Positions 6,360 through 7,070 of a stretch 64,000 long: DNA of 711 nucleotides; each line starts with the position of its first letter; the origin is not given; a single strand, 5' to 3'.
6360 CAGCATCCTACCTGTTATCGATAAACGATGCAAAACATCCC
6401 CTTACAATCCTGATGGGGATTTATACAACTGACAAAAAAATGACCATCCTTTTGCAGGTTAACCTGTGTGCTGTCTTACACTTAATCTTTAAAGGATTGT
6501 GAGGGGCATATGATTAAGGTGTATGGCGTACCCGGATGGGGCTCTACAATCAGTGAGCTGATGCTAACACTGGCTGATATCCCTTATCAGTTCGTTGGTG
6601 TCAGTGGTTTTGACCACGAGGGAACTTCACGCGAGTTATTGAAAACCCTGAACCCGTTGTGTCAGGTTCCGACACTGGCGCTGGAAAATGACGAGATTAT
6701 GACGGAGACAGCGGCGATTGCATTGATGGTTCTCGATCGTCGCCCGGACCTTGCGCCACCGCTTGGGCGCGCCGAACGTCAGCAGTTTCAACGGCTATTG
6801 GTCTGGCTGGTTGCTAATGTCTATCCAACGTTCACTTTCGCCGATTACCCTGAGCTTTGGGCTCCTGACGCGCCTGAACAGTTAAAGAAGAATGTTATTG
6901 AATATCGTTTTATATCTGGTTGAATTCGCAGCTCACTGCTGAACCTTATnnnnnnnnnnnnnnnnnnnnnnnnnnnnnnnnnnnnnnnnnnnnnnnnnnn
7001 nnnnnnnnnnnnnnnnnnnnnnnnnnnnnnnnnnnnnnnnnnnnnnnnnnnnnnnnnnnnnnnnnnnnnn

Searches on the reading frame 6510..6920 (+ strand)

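Call 9: search_protein_families(library=pfam, proteins=[window:6510-6920:+])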
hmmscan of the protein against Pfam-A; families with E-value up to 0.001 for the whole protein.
window:6510-6920:+ (137 aa): 3 families
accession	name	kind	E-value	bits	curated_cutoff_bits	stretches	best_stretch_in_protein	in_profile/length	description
PF13409.12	GST_N_2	-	1.1e-07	32.8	25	1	17-73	10-66/70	Glutathione S-transferase, N-terminal domain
PF13417.12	GST_N_3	-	6.9e-07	30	22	1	17-79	15-72/75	Glutathione S-transferase, N-terminal domain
PF02798.26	GST_N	-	0.00015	22.5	20.9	1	2-71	3-71/76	Glutathione S-transferase, N-terminal domain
